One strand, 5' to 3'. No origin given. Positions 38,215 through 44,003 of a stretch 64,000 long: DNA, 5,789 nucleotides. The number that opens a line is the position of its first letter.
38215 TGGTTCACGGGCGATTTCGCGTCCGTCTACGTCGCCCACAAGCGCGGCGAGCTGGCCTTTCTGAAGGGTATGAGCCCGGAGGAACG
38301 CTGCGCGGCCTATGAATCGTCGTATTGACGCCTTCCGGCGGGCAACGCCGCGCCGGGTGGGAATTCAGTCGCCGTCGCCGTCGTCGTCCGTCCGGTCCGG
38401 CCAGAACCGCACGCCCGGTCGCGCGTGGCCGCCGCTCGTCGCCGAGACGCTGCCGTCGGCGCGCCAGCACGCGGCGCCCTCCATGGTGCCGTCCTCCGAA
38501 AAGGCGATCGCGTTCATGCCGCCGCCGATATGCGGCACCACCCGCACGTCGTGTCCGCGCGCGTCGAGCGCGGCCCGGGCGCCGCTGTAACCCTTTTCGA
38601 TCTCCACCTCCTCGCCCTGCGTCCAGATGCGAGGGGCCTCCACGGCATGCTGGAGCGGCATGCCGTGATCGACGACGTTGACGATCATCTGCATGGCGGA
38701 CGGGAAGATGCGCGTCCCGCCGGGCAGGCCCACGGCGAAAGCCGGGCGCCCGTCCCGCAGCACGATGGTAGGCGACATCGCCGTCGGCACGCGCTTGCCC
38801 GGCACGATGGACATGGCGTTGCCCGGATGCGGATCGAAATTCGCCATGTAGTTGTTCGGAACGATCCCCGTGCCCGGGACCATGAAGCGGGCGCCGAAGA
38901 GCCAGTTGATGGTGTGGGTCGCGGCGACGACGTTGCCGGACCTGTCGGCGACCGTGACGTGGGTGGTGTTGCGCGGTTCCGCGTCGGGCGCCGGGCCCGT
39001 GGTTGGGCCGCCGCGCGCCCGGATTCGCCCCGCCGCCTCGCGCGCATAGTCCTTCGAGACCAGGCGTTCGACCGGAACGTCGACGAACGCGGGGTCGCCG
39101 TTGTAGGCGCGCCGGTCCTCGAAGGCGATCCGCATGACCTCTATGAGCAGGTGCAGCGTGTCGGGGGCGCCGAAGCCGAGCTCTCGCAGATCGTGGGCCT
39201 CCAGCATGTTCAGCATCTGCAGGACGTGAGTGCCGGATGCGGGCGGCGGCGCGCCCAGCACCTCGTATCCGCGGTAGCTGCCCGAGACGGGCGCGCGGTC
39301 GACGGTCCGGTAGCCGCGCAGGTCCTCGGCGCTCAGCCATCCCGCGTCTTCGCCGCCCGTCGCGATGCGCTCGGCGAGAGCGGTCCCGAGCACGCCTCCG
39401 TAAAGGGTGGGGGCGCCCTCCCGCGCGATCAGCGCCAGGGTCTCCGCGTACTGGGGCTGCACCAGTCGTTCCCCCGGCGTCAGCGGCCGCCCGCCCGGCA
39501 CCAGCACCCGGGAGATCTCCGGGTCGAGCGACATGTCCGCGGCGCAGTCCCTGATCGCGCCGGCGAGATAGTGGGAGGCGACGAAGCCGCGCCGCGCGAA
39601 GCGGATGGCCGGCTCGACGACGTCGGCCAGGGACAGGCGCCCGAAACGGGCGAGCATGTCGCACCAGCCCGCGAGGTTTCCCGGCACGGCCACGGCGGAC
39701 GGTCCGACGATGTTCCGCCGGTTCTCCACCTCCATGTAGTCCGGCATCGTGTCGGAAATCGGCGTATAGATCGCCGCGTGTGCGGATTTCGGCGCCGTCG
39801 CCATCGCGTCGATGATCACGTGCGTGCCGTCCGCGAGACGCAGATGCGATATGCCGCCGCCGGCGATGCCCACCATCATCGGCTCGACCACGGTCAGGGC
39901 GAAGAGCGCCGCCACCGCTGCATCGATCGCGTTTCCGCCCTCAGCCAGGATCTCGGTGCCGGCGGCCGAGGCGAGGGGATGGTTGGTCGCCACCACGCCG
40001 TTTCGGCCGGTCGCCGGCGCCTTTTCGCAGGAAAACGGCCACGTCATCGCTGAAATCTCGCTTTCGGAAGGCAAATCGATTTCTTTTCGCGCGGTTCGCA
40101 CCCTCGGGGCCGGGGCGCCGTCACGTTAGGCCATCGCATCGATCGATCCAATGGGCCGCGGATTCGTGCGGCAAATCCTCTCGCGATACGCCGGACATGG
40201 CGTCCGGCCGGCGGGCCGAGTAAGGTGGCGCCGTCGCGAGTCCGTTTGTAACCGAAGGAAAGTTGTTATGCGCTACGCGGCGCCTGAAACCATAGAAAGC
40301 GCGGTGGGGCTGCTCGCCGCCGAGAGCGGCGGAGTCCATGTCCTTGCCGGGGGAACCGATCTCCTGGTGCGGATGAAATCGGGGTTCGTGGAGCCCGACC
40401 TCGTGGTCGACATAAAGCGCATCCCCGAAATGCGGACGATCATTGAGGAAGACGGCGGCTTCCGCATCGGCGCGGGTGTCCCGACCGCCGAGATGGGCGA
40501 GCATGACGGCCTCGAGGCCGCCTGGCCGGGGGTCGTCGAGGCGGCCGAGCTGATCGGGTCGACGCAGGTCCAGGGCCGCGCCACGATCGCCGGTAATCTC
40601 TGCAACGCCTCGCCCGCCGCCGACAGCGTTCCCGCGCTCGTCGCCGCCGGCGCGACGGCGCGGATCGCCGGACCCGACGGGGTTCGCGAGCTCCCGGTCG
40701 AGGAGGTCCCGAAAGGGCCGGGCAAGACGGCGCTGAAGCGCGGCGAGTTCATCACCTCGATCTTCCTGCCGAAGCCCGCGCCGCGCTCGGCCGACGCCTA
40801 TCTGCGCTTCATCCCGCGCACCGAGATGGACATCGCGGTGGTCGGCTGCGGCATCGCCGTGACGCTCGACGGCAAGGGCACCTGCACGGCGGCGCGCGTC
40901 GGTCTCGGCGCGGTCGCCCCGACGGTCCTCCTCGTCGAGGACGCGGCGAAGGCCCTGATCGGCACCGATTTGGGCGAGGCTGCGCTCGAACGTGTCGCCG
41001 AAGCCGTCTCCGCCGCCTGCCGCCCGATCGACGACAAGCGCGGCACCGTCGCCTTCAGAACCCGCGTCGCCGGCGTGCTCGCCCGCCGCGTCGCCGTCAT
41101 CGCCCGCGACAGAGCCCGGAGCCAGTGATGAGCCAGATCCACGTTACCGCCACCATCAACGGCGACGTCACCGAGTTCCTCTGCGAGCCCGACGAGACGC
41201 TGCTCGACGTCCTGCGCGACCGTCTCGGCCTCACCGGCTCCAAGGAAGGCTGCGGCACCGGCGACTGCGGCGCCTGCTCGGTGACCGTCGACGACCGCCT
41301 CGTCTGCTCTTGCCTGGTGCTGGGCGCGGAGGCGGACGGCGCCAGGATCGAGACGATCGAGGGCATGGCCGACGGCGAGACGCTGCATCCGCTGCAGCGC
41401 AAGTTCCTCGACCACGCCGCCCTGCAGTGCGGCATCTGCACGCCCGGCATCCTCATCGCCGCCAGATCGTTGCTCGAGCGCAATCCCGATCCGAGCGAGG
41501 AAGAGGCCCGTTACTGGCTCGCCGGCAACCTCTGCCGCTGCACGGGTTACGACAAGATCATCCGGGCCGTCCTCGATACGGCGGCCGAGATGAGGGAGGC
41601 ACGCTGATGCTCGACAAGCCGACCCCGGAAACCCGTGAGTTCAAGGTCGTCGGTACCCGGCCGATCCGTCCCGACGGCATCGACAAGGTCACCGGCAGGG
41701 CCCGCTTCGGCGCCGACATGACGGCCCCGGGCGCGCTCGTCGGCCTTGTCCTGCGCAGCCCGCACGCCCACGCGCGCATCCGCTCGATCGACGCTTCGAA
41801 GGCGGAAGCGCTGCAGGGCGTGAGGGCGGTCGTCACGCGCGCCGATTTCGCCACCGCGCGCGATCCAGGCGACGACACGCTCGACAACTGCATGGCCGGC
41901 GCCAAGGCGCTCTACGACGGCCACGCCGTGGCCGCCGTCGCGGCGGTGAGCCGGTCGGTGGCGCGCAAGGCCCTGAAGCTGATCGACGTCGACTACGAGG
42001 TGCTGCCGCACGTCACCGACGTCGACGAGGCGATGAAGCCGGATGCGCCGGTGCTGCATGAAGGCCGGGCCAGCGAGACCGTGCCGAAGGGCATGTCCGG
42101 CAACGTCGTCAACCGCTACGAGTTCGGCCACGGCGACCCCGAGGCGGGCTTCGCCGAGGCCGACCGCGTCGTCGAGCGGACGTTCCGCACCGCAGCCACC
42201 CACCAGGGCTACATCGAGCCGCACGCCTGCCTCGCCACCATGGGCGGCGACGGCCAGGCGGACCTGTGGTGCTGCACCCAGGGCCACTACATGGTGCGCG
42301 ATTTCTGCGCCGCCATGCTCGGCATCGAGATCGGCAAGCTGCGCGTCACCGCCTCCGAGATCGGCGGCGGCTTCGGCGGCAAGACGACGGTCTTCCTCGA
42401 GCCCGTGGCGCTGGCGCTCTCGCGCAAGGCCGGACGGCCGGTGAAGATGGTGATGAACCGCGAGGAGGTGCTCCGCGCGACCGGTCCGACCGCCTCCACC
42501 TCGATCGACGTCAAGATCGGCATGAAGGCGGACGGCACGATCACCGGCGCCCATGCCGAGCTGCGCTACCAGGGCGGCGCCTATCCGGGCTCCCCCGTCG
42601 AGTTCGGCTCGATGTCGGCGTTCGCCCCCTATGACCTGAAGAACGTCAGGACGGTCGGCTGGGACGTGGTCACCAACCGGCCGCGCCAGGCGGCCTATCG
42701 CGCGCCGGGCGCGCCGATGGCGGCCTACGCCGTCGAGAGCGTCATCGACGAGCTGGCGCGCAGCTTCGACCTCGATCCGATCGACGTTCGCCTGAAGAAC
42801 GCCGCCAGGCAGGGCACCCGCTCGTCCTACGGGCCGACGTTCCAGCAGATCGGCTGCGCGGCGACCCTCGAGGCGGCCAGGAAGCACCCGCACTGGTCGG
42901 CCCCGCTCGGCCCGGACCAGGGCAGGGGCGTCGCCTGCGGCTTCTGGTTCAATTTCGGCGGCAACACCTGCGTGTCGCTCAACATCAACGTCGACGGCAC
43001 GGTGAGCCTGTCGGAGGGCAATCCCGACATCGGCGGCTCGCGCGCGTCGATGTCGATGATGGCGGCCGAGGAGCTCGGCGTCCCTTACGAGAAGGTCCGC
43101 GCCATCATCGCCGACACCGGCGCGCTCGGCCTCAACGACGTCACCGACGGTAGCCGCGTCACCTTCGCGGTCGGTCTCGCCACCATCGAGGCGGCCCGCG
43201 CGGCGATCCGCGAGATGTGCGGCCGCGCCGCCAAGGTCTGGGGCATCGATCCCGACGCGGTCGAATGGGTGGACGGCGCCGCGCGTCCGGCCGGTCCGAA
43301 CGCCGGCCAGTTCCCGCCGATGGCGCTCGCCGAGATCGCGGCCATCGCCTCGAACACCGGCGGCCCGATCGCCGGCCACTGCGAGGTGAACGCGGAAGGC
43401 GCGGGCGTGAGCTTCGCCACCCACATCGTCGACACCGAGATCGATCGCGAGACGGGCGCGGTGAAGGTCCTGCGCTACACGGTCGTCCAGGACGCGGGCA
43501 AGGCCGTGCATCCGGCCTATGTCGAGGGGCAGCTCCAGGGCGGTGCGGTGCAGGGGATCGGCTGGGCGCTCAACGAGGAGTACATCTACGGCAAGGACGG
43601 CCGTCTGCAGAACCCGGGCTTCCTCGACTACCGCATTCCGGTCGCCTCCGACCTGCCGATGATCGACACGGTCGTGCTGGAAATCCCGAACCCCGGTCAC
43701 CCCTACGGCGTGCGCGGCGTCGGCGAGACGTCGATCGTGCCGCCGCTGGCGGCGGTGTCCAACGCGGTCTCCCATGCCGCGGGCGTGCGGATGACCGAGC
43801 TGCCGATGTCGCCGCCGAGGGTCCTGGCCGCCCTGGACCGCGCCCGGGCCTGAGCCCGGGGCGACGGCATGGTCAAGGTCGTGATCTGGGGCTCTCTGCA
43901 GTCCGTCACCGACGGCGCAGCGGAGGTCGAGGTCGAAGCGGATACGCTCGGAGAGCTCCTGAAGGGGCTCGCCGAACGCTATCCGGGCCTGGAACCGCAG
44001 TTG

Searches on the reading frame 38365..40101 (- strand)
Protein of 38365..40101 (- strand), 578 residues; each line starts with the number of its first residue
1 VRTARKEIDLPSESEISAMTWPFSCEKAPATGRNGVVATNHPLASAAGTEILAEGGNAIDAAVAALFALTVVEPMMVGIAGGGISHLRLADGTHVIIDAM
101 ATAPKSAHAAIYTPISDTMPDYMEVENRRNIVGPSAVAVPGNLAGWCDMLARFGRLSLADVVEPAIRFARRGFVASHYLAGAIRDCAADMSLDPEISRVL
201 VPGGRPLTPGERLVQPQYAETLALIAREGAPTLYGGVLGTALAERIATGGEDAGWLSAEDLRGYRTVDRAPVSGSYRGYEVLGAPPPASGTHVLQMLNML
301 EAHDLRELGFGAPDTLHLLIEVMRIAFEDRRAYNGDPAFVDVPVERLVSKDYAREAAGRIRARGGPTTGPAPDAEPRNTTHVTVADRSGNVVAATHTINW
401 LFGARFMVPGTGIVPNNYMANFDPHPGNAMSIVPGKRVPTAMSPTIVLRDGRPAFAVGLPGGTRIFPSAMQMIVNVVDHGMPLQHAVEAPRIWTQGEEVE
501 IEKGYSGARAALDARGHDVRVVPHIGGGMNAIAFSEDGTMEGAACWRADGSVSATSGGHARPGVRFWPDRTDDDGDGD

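Call 50: search_protein_families(library=pfam, proteins=[window:38365-40101:-], max_evalue=0.00001)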
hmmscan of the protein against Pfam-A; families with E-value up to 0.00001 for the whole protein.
window:38365-40101:- (578 aa): 1 family
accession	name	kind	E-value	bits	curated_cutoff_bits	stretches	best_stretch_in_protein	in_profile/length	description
PF01019.26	G_glu_transpept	-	2.2e-136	456.1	27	1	50-548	2-510/512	Gamma-glutamyltranspeptidase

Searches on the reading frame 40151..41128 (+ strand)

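Call 50: search_protein_families(library=pfam, proteins=[window:40151-41128:+], max_evalue=0.00001)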
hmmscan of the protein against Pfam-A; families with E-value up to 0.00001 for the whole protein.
window:40151-41128:+ (325 aa): 2 families
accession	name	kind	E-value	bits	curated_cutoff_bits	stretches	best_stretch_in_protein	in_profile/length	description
PF00941.27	FAD_binding_5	-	2e-44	151.8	27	1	40-209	3-170/170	FAD binding domain in molybdopterin dehydrogenase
PF03450.22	CO_deh_flav_C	-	4.1e-23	81.9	25.5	1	217-314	2-98/102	CO dehydrogenase flavoprotein C-terminal domain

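Call 54: search_protein_families(library=ncbifam, proteins=[window:40151-41128:+], max_evalue=0.00001)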
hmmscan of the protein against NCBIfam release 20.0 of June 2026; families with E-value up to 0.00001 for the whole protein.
window:40151-41128:+ (325 aa): 8 families
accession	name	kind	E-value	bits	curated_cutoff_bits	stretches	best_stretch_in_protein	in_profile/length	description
NF043083.1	XdhB_XDHase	equivalog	3.4e-54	183.9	310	1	40-318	5-283/289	xanthine dehydrogenase subunit XdhB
NF007427.0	PRK09971.1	equivalog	2.4e-50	171.4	287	1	41-321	6-286/292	xanthine dehydrogenase FAD-binding subunit XdhB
TIGR02963.1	xanthine_xdhA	equivalog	1.4e-45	155.8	467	1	40-313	193-463/468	xanthine dehydrogenase small subunit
NF041019.1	glyceraldDH_beta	equivalog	5.4e-44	150.5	350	1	40-313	6-275/280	glyceraldehyde dehydrogenase subunit beta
TIGR03195.1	4hydrxCoA_B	equivalog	8.8e-37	126.9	404.55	2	41-152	6-116/321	4-hydroxybenzoyl-CoA reductase subunit beta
TIGR03199.1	pucC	equivalog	7.3e-16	58.3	306.05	1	45-307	1-258/264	xanthine dehydrogenase subunit C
TIGR03312.1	Se_sel_red_FAD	hypoth_equivalog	4.5e-11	42.4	241.5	1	41-311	3-243/257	molybdopterin-dependent oxidoreductase FAD-binding subunit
TIGR02969.1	mam_aldehyde_ox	subfamily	2.4e-06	25.3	1912.3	1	135-282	340-489/1330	aldehyde oxidase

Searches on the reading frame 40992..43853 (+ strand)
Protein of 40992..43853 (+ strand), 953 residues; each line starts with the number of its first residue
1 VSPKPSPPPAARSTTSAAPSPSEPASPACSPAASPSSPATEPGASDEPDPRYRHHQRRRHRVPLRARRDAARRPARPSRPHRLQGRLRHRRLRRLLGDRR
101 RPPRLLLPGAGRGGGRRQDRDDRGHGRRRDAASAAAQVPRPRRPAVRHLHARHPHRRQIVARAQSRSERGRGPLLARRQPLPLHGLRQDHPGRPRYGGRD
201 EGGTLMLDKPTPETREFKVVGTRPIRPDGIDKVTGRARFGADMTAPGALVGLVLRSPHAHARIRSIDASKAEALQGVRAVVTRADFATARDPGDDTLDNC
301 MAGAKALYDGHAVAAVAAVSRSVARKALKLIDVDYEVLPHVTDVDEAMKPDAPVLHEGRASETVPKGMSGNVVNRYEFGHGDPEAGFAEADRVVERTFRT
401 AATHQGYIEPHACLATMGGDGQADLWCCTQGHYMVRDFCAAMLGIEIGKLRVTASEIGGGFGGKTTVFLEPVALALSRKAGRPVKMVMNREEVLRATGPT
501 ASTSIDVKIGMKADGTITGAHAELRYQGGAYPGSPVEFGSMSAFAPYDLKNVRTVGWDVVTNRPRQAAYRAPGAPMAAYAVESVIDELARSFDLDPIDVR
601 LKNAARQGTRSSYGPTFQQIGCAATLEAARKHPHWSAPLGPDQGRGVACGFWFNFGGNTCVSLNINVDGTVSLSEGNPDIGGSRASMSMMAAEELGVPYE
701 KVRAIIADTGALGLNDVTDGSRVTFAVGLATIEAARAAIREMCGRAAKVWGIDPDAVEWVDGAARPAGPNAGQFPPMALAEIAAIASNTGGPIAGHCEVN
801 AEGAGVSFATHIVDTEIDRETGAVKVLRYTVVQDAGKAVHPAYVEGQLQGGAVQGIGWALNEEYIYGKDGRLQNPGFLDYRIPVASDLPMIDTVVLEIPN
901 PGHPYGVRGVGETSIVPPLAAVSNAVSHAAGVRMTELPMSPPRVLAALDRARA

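Call 50: search_protein_families(library=pfam, proteins=[window:40992-43853:+], max_evalue=0.00001)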
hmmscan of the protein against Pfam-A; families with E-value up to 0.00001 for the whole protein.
window:40992-43853:+ (953 aa): 3 families
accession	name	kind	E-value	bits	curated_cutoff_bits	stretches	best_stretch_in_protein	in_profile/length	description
PF02738.23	MoCoBD_1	-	4.3e-69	232.8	27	1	370-604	7-244/244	Molybdopterin cofactor-binding domain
PF20256.3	MoCoBD_2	-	1.4e-56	192.6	27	1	644-889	26-283/283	Molybdopterin cofactor-binding domain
PF01315.27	Ald_Xan_dh_C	-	3.6e-26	92.1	31.3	1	234-339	1-110/110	Aldehyde oxidase and xanthine dehydrogenase, a/b hammerhead domain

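Call 54: search_protein_families(library=ncbifam, proteins=[window:40992-43853:+], max_evalue=0.00001)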
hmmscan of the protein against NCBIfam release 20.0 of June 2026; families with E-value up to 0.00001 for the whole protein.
window:40992-43853:+ (953 aa): 13 families
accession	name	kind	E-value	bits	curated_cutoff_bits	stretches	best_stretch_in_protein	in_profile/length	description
TIGR03194.1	4hydrxCoA_A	equivalog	2.8e-136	455.9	994.55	1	228-948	5-746/746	4-hydroxybenzoyl-CoA reductase subunit alpha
NF043082.1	XdhA_XDHase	equivalog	1.6e-128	430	780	1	220-951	1-755/758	xanthine dehydrogenase subunit XdhA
NF007426.0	PRK09970.1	equivalog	3.4e-125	418.9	916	1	217-948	3-755/761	xanthine dehydrogenase molybdenum-binding subunit XdhA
TIGR03196.1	pucD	equivalog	9.6e-107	358.2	783.65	2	224-623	6-393/763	xanthine dehydrogenase subunit D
NF041018.1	glyceraldDH_alpha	equivalog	5.6e-100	335.8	790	1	220-944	3-740/741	glyceraldehyde dehydrogenase subunit alpha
NF045668.1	pterin_aldehy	equivalog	1.7e-82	277.9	1100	1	215-948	170-904/905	molybdopterin-dependent aldehyde oxidoreductase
NF040766.1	CODH_aero_grp5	exception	2.2e-81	274.2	950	3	218-605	3-396/785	aerobic carbon-monoxide dehydrogenase large subunit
NF041671.1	peri_hyde_PaoC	equivalog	8.6e-80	269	1180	1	216-949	14-732/735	aldehyde oxidoreductase molybdenum-binding subunit PaoC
TIGR02416.1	CO_dehy_Mo_lg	equivalog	6.3e-79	266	991.15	2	233-607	6-397/770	aerobic carbon-monoxide dehydrogenase large subunit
TIGR03311.1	Se_dep_XDH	equivalog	3.7e-78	263.5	830.45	2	218-746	160-682/848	selenium-dependent xanthine dehydrogenase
TIGR03313.1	Se_sel_red_Mo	hypoth_equivalog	8e-71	238.9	1101.9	2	380-949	361-950/951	molybdopterin-dependent oxidoreductase Mo/Fe-S-binding subunit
TIGR02965.1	xanthine_xdhB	equivalog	8.3e-69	232.6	849.5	2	232-611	13-382/758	xanthine dehydrogenase molybdopterin binding subunit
TIGR02969.1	mam_aldehyde_ox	subfamily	1.2e-42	145.5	1912.3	2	226-613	582-956/1330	aldehyde oxidase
